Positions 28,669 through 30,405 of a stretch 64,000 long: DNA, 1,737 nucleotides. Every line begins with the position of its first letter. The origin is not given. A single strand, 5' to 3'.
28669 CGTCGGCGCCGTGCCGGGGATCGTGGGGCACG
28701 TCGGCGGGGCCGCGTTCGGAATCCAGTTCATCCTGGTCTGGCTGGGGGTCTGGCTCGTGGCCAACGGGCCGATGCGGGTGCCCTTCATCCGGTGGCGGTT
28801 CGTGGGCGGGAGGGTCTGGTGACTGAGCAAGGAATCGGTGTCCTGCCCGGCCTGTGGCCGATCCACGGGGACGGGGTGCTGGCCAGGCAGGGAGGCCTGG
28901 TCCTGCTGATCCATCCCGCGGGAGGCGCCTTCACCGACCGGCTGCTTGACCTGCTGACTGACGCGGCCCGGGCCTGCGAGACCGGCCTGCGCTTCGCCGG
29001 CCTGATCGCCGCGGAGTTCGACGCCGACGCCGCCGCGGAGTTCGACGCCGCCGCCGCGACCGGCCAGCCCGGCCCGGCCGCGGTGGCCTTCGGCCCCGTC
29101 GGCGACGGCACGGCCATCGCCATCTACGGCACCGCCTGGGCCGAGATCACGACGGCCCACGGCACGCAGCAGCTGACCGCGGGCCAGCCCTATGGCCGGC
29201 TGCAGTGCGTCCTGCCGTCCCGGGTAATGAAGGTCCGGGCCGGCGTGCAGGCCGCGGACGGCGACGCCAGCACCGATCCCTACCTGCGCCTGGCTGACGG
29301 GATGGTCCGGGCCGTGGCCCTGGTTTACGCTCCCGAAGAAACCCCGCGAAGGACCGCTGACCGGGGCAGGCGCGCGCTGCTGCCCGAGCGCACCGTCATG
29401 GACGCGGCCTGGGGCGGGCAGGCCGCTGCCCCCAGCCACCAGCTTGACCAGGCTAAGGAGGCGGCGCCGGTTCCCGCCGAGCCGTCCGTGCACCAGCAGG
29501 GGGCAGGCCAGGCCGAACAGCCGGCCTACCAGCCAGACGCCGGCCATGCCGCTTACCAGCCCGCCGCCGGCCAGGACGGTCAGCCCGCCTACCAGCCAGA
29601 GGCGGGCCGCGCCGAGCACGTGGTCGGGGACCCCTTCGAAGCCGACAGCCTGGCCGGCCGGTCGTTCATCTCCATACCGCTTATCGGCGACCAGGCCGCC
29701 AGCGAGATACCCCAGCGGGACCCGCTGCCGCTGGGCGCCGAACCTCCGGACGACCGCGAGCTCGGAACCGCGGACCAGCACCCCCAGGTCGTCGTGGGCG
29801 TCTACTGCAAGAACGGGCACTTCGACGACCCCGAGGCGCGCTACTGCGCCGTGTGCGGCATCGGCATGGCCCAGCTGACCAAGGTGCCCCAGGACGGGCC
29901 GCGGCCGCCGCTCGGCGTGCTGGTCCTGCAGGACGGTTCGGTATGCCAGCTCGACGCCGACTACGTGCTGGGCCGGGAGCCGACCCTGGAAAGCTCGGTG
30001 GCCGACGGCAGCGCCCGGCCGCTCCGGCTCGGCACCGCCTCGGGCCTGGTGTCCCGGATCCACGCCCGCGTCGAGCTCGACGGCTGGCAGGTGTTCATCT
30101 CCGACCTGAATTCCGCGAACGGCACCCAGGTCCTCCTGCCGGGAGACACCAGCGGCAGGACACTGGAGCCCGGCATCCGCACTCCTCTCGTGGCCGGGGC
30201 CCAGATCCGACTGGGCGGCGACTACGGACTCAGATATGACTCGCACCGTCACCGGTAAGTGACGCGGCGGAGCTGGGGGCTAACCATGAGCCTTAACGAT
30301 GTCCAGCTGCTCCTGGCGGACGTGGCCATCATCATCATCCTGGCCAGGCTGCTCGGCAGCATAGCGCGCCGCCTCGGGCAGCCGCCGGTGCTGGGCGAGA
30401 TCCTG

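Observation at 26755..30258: Tightly coupled trio of unknown function: flavoprotein-like enzyme, 4-TM protein, zinc-ribbon FHA protein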

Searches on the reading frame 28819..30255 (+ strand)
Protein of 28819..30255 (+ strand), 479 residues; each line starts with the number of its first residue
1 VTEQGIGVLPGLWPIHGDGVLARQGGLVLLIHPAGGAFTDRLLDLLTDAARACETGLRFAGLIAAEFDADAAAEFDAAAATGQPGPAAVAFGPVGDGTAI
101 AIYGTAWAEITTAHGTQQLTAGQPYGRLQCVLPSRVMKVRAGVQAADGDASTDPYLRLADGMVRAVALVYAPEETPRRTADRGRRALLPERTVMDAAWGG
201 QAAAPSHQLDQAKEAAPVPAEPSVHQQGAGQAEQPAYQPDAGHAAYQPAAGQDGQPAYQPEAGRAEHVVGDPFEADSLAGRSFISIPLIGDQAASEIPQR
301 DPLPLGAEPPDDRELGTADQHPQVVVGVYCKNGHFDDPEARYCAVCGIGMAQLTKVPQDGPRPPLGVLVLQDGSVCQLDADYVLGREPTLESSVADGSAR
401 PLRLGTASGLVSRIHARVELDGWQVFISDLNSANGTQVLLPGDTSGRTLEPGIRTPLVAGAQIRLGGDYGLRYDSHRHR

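Call 3: search_protein_families(library=pfam, proteins=[window:28819-30255:+], max_evalue=0.1)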
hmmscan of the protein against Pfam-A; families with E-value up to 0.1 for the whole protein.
window:28819-30255:+ (479 aa): 1 family
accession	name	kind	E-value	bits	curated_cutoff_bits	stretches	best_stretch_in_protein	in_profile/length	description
PF00498.31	FHA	-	4e-07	30.8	20.7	1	408-466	15-67/67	FHA domain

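Call 4: search_protein_families(library=ncbifam, proteins=[window:28819-30255:+], max_evalue=0.1)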
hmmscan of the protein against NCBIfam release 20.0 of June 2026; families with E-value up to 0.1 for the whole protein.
window:28819-30255:+ (479 aa): 1 family
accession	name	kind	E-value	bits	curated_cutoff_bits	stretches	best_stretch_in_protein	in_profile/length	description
NF049868.1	FhaB_Rv0019c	equivalog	0.0033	17.5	125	1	410-438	104-132/158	FHA domain-containing protein FhaB/FipA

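Call 13: find_homologous_proteins(query=window:28819-30255:+)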
Query window:28819-30255:+ (479 aa): 471 proteins with E <= 0.001 among 8000 candidates; the best 120 are listed.
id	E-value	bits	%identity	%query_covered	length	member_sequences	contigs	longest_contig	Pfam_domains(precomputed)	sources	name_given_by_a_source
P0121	0.0e+0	1057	99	100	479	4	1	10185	PF00498.32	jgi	jgi:hypothetical protein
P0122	1.2e-268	910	86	100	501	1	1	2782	PF00498.32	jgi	jgi:hypothetical protein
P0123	5.1e-256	868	70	100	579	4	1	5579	PF00498.32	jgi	jgi:FHA domain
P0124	1.6e-254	863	74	57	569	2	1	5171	PF00498.32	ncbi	-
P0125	2.9e-254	863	69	100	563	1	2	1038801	PF00498.32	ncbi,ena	-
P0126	7.5e-253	858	71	100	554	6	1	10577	PF00498.32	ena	-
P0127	5.8e-252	855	79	100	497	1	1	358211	PF00498.32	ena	-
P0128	7.4e-251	851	70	100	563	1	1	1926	PF00498.32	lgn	-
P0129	4.7e-250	849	68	100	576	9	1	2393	PF00498.32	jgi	jgi:hypothetical protein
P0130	1.6e-249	847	79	100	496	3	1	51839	PF00498.32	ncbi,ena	-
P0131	3.0e-249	846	77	100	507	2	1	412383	PF00498.32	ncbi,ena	-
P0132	3.0e-248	843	78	100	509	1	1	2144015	PF00498.32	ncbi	-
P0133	1.5e-247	841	71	100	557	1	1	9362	PF00498.32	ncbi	ncbi:MAG: FHA domain-containing protein [Streptosporangiaceae bacterium]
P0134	3.7e-247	839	75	100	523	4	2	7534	PF00498.32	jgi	jgi:hypothetical protein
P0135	5.9e-247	839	68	100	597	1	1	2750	PF00498.32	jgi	jgi:hypothetical protein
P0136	8.7e-244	828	70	100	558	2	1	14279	PF00498.32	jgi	jgi:FHA domain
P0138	1.0e-180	620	64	99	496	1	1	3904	PF00498.32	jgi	jgi:hypothetical protein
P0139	1.8e-175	603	64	100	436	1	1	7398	PF00498.32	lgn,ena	-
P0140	1.3e-172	593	61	100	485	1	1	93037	PF00498.32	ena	-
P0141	2.3e-172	593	77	43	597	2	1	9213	PF00498.32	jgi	jgi:hypothetical protein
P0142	4.3e-170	585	60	100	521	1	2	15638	PF00498.32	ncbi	-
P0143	4.7e-170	585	70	43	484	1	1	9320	PF00498.32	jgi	jgi:hypothetical protein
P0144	2.9e-169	582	71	45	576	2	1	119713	PF00498.32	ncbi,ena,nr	ncbi:MAG TPA: FHA domain-containing protein [Streptosporangiaceae bacterium]|nr:FHA domain-containin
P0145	2.9e-169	582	60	99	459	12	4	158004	PF00498.32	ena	-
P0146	5.4e-169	581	72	41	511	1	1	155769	PF00498.32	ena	-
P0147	6.9e-169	581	71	49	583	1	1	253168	PF00498.32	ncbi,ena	-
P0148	3.1e-168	579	74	41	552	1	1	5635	PF00498.32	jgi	jgi:FHA domain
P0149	3.6e-168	579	76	41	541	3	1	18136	PF00498.32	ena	-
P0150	9.9e-168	577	73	41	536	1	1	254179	PF00498.32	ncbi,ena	-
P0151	3.2e-167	576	77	38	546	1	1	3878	PF00498.32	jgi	jgi:hypothetical protein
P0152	3.7e-167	575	75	41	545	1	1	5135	PF00498.32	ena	-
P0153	4.1e-167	575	74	41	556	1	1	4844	PF00498.32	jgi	jgi:hypothetical protein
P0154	4.4e-167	575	55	100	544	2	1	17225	PF00498.32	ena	-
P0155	6.4e-167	575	75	43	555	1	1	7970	PF00498.32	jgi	jgi:hypothetical protein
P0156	1.1e-166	574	74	42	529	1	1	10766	PF00498.32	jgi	jgi:FHA domain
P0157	1.7e-166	573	57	99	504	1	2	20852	PF00498.32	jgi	jgi:hypothetical protein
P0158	2.1e-166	573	60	61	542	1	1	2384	PF00498.32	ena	-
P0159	2.8e-166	572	75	41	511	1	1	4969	PF00498.32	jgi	jgi:FHA domain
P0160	4.2e-166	572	74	43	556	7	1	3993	PF00498.32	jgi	-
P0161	5.7e-166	571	74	41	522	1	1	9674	PF00498.32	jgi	jgi:hypothetical protein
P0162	1.4e-165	570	75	41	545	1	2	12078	PF00498.32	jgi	jgi:FHA domain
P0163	1.7e-165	570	76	42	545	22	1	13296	PF00498.32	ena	-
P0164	2.7e-165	569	69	47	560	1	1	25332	PF00498.32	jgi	jgi:hypothetical protein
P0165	2.9e-165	569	75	42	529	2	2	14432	PF00498.32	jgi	jgi:hypothetical protein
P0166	3.3e-165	569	76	38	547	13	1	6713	PF00498.32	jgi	jgi:hypothetical protein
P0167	5.4e-165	568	60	99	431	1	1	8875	PF00498.32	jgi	jgi:FHA domain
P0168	5.7e-165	568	76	42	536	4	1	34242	PF00498.32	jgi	jgi:hypothetical protein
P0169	1.1e-164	567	59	99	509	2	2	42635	PF00498.32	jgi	-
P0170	1.4e-164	567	74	42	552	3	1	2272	PF00498.32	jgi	jgi:FHA domain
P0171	1.4e-164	567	73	42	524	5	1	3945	PF00498.32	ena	-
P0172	1.8e-164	566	72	43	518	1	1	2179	PF00498.32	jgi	jgi:hypothetical protein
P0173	2.0e-164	566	71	37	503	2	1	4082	PF00498.32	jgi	jgi:FHA domain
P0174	4.0e-164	565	70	43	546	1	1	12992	PF00498.32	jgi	jgi:FHA domain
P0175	5.7e-164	565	75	41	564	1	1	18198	PF00498.32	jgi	jgi:FHA domain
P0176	7.4e-164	564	60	99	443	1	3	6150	PF00498.32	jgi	jgi:hypothetical protein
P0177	7.9e-164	564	75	42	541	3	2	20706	PF00498.32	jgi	jgi:hypothetical protein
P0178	8.5e-164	564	75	41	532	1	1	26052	PF00498.32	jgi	jgi:FHA domain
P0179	1.1e-163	564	75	42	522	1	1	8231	PF00498.32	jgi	jgi:hypothetical protein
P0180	1.2e-163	564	76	42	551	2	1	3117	PF00498.32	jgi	-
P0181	1.3e-163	564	77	41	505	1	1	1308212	PF00498.32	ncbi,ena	-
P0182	1.5e-163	563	71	45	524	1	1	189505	PF00498.32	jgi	jgi:FHA domain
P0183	2.7e-163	563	74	42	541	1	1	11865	PF00498.32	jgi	jgi:FHA domain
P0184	3.7e-163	562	69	41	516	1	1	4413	PF00498.32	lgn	-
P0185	3.7e-163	562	75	42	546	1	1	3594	PF00498.32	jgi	jgi:hypothetical protein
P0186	4.4e-163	562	73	42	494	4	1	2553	PF00498.32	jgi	jgi:hypothetical protein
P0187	5.0e-163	562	73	42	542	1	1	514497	PF00498.32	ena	-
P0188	8.0e-163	561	75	42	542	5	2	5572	PF00498.32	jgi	jgi:hypothetical protein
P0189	8.5e-163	561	58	100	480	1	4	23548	PF00498.32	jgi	jgi:hypothetical protein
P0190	1.1e-162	561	74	37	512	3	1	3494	PF00498.32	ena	-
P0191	1.2e-162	560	55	100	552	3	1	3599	PF00498.32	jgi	-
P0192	1.2e-162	560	72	41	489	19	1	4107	PF00498.32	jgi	-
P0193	1.2e-162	560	74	41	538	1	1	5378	PF00498.32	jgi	jgi:hypothetical protein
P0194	1.6e-162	560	74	37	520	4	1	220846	PF00498.32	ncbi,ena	-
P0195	2.4e-162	559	72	43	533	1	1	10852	PF00498.32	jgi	jgi:FHA domain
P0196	2.8e-162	559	74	42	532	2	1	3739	PF00498.32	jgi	jgi:hypothetical protein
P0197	4.4e-162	559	72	43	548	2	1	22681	PF00498.32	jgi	jgi:FHA domain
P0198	4.7e-162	559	74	38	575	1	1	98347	PF00498.32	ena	-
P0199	5.5e-162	558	74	38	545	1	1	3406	PF00498.32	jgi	jgi:hypothetical protein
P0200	5.9e-162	558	76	38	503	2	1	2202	PF00498.32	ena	-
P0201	6.7e-162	558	74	42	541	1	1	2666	PF00498.32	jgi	-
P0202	6.8e-162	558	71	39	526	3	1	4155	PF00498.32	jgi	-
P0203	7.5e-162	558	74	41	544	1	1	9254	PF00498.32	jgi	jgi:FHA domain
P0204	7.6e-162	558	76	38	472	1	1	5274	PF00498.32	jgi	jgi:FHA domain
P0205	8.0e-162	558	72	35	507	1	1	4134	PF00498.32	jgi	jgi:FHA domain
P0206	9.1e-162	558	58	99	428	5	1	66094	PF00498.32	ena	-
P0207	1.1e-161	557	74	42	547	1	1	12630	PF00498.32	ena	-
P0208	1.9e-161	557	71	41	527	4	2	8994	PF00498.32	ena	-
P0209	1.9e-161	557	76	38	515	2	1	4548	PF00498.32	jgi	jgi:FHA domain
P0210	2.1e-161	556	62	51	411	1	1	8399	PF00498.32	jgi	jgi:hypothetical protein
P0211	2.1e-161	556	75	38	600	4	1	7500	PF00498.32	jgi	jgi:hypothetical protein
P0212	3.4e-161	556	58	99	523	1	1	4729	PF00498.32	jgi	jgi:hypothetical protein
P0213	7.9e-161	554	72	43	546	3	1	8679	PF00498.32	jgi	jgi:hypothetical protein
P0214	2.7e-160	553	60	98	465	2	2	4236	PF00498.32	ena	-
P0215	3.5e-160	552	74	38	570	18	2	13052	PF00498.32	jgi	jgi:hypothetical protein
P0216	6.7e-160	551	56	99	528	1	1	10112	PF00498.32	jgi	jgi:hypothetical protein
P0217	1.1e-159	551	72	41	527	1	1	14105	PF00498.32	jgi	jgi:hypothetical protein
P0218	1.1e-159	551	72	41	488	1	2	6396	PF00498.32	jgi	jgi:hypothetical protein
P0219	1.4e-159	550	74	38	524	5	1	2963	PF00498.32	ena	-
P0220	1.5e-159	550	71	41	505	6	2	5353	PF00498.32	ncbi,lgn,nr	ncbi:MAG TPA: FHA domain-containing protein [Streptosporangiaceae bacterium]|nr:FHA domain-containin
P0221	1.6e-159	550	64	51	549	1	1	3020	PF00498.32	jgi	jgi:hypothetical protein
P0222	1.8e-159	550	66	43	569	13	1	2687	PF00498.32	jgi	jgi:FHA domain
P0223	2.2e-159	550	72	41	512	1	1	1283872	PF00498.32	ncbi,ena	-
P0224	3.8e-159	549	76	38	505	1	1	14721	PF00498.32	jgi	jgi:hypothetical protein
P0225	3.9e-159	549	56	54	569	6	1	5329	PF00498.32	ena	-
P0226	6.7e-159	548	68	49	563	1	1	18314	PF00498.32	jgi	jgi:hypothetical protein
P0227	1.7e-158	547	74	38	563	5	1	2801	PF00498.32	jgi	jgi:hypothetical protein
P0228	1.7e-158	547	69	41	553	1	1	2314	PF00498.32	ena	-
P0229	1.8e-158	547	71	41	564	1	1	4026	PF00498.32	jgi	jgi:FHA domain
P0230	2.3e-158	546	69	41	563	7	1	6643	PF00498.32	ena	-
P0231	2.3e-158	546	69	41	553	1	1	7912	PF00498.32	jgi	-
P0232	2.6e-158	546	71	41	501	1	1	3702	PF00498.32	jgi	jgi:hypothetical protein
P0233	3.4e-158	546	60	98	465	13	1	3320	PF00498.32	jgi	jgi:hypothetical protein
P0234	3.8e-158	546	74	42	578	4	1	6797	PF00498.32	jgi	jgi:hypothetical protein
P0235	4.4e-158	545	70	41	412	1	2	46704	PF00498.32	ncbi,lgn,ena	ncbi:MAG: FHA domain-containing protein [Streptosporangiaceae bacterium]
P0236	4.5e-158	545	70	41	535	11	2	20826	PF00498.32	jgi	-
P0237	5.5e-158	545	54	100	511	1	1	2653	PF00498.32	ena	-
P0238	9.0e-158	544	57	99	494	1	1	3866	PF00498.32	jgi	jgi:FHA domain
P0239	1.3e-157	544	77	38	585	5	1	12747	PF00498.32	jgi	jgi:hypothetical protein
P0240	1.7e-157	544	59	99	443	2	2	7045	PF00498.32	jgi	jgi:hypothetical protein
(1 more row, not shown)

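Call 50: search_protein_families(library=padloc, proteins=[window:28819-30255:+], max_evalue=0.01)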
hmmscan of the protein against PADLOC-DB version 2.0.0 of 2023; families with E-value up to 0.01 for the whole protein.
window:28819-30255:+ (479 aa): 0 families

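Call 51: predict_structure(alignment_id=A3)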
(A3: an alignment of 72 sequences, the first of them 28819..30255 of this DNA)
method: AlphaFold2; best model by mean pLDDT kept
length: 479 residues; sequences in the alignment: 72
mean_pLDDT: 65.6   pTM: 0.42
mean pLDDT of the five models: 65.6, 55.1, 53.6, 49.7, 49.7
residues with pLDDT >= 90: 106; 70-90: 157; 50-70: 35; < 50: 181
segments of 3 or more residues with pLDDT < 50: 1-9, 145-215, 220-233, 235-239, 241-319
pLDDT, mean of each block of 10 residues (from residue 1): 40 75 90 88 95 94 94 72 81 90 87 79 75 79 52 26 27 28 34 31 38 46 41 44 42 38 38 33 26 30 29 43 83 86 78 81 86 82 90 87 75 87 93 91 92 92 85 76
secondary structure, 60 per line:
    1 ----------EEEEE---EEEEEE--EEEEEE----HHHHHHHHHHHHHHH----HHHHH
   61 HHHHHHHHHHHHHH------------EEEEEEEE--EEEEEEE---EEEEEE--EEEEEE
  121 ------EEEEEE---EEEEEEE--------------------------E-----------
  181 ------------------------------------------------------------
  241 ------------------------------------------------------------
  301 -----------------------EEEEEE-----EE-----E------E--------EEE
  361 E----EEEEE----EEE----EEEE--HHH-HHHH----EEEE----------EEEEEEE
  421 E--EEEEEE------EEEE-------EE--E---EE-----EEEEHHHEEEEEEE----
elements in order: E11-15 E19-24 E27-32 H37-51 H56-74 E87-94 E97-103 E107-112 E115-120 E127-132 E136-142 E324-329 E358-361 E366-370 E375-377 E382-385 H392-395 E400-403 E414-421 E424-429 E436-439 E462-465 E469-475

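Call 53: fold_search(model_id=the predicted structure, library=pdb)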
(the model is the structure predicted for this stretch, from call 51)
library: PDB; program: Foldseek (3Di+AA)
matches with E <= 10: 560; with E <= 0.001: 62
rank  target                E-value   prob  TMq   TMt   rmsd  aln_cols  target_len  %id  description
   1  3unn_A                1.6e-06  1.00  0.18  0.68   3.5       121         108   26  Monomeric structure of the human MDC1 FHA domain in complex with an MDC1 phospho-T4 peptide (released 2012-01-25)
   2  3unm_B                2.6e-06  1.00  0.18  0.68   3.7       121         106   26  Crystal Structure of The Human MDC1 FHA Domain (released 2012-01-25)
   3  3umz_A                3.2e-06  1.00  0.18  0.69   3.6       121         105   26  Crystal Structure of the human MDC1 FHA Domain (released 2012-01-25)
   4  3va4_B                3.6e-06  1.00  0.18  0.71   3.3       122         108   27  Crystal structure of the mammalian MDC1 FHA domain complexed with CHK2 pThr68 peptide (released 2012-02-01)
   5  3uot_B                5.4e-06  1.00  0.18  0.71   3.5       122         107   26  Crystal Structure of MDC1 FHA Domain in Complex with a Phosphorylated Peptide from the MDC1 N-terminus (released 2011-12-28)
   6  1uht_MODEL_1_A        1.0e-05  1.00  0.19  0.68   3.7       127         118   23  Solution Structure of The FHA Domain of Arabidopsis thaliana Hypothetical Protein (released 2004-01-10)
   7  3va4_A                1.0e-05  1.00  0.18  0.65   3.7       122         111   27  Crystal structure of the mammalian MDC1 FHA domain complexed with CHK2 pThr68 peptide (released 2012-02-01)
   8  5a8i                  1.2e-05  1.00  0.19  0.71   2.4       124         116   22  Crystal structure of the FHA domain of ArnA from Sulfolobus acidocaldarius (released 2016-06-22)
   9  3poa_A                1.3e-05  1.00  0.17  0.76   3.3       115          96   29  Structural and functional analysis of phosphothreonine-dependent FHA domain interactions (released 2011-01-26)
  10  3uot_A                1.4e-05  1.00  0.18  0.65   3.7       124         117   26  Crystal Structure of MDC1 FHA Domain in Complex with a Phosphorylated Peptide from the MDC1 N-terminus (released 2011-12-28)
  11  2lc1_MODEL_1_A        1.7e-05  1.00  0.17  0.68   3.7       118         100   26  Rv0020c_FHA Structure (released 2011-11-02)
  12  4jon_A                1.8e-05  1.00  0.18  0.66   2.6       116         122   22  Crystal structure of a centrosomal protein 170kDa, transcript variant beta (CEP170) from Homo sapiens at 2.15 A resolu (released 2013-04-17)
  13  3un0_A                1.8e-05  1.00  0.18  0.70   3.4       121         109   26  Crystal Structure of MDC1 FHA Domain (released 2011-12-28)
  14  3un0_B                2.2e-05  1.00  0.18  0.69   3.5       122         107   27  Crystal Structure of MDC1 FHA Domain (released 2011-12-28)
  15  7rj3_C                2.5e-05  1.00  0.17  0.73   4.1       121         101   27  Crystal Structure of the Forkhead Associated (FHA) Domain of the Glycogen Accumulation Regulator (GarA) from Mycobacte (released 2021-07-28)
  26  7rj3_B                6.6e-05  1.00  0.17  0.66   3.8       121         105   26  Crystal Structure of the Forkhead Associated (FHA) Domain of the Glycogen Accumulation Regulator (GarA) from Mycobacte (released 2021-07-28)
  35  6i2p_E                1.0e-04  1.00  0.17  0.69   4.5       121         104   26  Crystal structure of the Mycobacterium tuberculosis PknB kinase domain (L33E mutant) in complex with its substrate Gar (released 2019-05-22)
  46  6i2p_D                2.3e-04  1.00  0.17  0.66   4.0       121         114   26  Crystal structure of the Mycobacterium tuberculosis PknB kinase domain (L33E mutant) in complex with its substrate Gar (released 2019-05-22)
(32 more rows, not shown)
